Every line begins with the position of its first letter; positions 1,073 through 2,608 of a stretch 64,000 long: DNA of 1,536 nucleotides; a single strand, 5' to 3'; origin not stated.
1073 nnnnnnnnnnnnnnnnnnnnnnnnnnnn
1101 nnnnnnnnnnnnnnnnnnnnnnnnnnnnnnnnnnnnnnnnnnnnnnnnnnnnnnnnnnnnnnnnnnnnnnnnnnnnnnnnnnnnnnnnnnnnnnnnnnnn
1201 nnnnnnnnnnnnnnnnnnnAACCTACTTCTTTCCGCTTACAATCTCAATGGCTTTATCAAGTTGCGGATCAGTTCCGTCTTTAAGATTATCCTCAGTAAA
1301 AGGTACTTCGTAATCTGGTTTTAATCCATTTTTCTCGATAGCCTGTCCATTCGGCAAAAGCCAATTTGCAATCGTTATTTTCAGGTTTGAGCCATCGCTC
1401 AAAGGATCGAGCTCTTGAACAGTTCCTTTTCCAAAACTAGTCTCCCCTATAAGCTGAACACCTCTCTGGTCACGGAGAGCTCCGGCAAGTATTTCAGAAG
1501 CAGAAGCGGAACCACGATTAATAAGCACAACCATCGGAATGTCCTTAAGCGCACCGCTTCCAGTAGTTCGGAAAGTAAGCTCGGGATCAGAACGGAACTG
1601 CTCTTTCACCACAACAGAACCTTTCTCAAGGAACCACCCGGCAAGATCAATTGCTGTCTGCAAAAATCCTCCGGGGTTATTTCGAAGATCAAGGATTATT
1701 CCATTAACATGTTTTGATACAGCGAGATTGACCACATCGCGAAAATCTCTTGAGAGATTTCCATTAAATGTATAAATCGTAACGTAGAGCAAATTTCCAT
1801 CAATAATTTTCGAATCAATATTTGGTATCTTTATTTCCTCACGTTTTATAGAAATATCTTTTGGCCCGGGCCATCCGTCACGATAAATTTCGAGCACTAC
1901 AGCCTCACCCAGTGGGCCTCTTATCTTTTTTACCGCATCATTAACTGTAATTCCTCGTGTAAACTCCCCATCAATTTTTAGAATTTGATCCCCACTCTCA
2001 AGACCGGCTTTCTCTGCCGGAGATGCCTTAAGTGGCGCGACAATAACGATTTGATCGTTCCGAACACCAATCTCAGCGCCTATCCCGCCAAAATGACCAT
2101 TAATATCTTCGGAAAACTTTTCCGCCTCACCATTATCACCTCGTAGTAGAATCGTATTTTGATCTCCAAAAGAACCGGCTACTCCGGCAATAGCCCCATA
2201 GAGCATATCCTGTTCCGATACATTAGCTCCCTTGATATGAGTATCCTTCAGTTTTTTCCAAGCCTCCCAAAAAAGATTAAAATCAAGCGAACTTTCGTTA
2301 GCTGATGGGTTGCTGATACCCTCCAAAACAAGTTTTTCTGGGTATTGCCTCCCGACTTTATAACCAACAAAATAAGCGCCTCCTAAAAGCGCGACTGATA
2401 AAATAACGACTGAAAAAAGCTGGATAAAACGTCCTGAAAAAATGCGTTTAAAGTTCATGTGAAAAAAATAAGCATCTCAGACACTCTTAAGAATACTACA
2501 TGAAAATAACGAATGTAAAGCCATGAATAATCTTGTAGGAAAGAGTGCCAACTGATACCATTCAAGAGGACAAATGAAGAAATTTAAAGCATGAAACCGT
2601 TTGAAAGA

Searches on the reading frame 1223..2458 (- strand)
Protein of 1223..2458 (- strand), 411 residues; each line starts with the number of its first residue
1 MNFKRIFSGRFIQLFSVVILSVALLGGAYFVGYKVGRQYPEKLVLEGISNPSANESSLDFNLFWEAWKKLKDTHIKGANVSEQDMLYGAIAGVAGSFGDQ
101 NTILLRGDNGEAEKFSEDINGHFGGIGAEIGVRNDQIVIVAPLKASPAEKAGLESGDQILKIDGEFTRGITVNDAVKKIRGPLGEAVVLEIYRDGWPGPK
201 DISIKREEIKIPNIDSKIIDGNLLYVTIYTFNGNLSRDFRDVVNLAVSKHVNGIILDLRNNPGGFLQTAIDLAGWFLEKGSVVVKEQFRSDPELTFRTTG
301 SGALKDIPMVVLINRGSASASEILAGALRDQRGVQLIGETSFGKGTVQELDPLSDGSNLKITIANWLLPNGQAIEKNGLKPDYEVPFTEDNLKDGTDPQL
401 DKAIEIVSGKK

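Call 28: search_protein_families(library=pfam, proteins=[window:1223-2458:-], max_evalue=0.00001)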
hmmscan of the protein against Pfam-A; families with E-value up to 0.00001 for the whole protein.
window:1223-2458:- (411 aa): 4 families
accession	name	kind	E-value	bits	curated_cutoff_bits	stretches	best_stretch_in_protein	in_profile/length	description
PF03572.23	Peptidase_S41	-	6.8e-48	162.8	24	1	223-385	2-165/165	Peptidase family S41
PF17820.7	PDZ_6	-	7.1e-12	45.3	27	1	138-193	1-54/54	PDZ domain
PF00595.29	PDZ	-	1.5e-09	38.6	23.2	1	124-189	10-78/81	PDZ domain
PF13180.12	PDZ_2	-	5.9e-08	33.3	27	1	124-195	1-71/80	PDZ domain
